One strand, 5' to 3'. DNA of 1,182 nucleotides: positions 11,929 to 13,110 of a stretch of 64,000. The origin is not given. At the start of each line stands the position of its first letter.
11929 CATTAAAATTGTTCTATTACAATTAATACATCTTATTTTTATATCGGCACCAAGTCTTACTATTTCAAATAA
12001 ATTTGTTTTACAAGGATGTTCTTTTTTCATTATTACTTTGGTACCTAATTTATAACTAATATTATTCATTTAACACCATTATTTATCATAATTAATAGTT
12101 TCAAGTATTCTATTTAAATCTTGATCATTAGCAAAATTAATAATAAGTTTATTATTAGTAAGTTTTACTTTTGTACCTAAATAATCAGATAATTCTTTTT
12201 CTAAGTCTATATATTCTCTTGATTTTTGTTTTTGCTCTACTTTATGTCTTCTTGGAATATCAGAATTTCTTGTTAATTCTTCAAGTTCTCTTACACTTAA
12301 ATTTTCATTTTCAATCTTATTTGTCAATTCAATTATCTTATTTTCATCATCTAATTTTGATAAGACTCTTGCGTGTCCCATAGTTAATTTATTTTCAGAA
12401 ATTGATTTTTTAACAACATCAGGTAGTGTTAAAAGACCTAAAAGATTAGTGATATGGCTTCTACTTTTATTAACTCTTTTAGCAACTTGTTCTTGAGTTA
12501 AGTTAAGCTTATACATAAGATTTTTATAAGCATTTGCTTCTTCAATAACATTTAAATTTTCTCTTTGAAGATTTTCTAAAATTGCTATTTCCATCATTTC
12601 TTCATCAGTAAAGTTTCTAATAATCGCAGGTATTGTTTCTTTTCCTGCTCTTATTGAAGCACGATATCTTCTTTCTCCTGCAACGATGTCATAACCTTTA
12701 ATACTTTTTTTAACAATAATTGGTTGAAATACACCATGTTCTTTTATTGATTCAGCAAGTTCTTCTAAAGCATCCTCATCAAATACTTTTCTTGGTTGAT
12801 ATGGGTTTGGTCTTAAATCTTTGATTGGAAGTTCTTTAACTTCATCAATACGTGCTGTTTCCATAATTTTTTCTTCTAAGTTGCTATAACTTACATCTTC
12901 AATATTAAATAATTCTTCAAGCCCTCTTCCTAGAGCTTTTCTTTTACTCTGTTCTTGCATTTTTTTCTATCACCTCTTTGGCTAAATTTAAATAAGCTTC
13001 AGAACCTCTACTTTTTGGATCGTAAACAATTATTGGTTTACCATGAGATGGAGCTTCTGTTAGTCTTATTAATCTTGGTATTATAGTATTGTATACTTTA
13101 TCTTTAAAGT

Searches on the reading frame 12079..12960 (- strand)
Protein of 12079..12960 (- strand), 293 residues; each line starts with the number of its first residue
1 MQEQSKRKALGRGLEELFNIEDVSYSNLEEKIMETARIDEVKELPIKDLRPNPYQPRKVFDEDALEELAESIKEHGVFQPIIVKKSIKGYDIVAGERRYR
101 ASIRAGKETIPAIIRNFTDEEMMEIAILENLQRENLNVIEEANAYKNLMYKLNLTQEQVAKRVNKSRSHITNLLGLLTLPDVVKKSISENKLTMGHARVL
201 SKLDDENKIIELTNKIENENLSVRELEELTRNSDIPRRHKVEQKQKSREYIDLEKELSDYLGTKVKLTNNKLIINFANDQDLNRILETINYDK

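Call 10: search_protein_families(library=ncbifam, proteins=[window:12079-12960:-])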
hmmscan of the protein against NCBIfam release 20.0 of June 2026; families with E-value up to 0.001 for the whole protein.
window:12079-12960:- (293 aa): 7 families
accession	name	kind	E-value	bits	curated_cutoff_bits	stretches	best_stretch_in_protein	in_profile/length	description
TIGR04285.1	nucleoid_noc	exception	2.2e-71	240.2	315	1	40-251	1-212/255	nucleoid occlusion protein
TIGR00180.1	parB_part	domain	4.5e-62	209.1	58.45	1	40-216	4-185/186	ParB/RepB/Spo0J family partition protein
TIGR03734.1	PRTRC_parB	hypoth_equivalog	6.2e-39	134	278.6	1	54-229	6-185/555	PRTRC system ParB family protein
TIGR03454.1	partition_RepB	equivalog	1.3e-14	54.4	201.5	1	25-187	51-212/325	plasmid partitioning protein RepB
NF010406.0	PRK13832.1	subfamily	3.7e-12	45.6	640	1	45-173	8-139/578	plasmid partitioning protein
NF010440.0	PRK13866.1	equivalog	9.1e-11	41.5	522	1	63-147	88-174/336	plasmid partitioning protein RepB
NF053625.1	SerKinSerKArch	equivalog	3.4e-05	23.1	380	1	62-204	32-171/244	ADP-dependent L-serine kinase SerK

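Call 25: search_protein_families(library=pfam, proteins=[window:12079-12960:-], max_evalue=0.01)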
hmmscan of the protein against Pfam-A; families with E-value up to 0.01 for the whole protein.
window:12079-12960:- (293 aa): 5 families
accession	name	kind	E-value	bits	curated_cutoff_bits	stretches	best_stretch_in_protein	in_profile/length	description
PF02195.25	ParB_N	-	9.6e-39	131.8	26.3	1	40-132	2-95/95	ParB N-terminal domain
PF17762.8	HTH_ParB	-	1.3e-34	118.9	22.6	1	134-232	1-99/102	ParB HTH domain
PF23552.2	ParB_C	-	1.3e-05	25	23.8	1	246-289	1-49/50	ParB dimerisation domain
PF01381.28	HTH_3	-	0.00027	21.3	23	1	151-173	7-29/55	Helix-turn-helix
PF01978.25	TrmB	-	0.0044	17.3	25.6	0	141-186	10-55/68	Sugar-specific transcriptional regulator TrmB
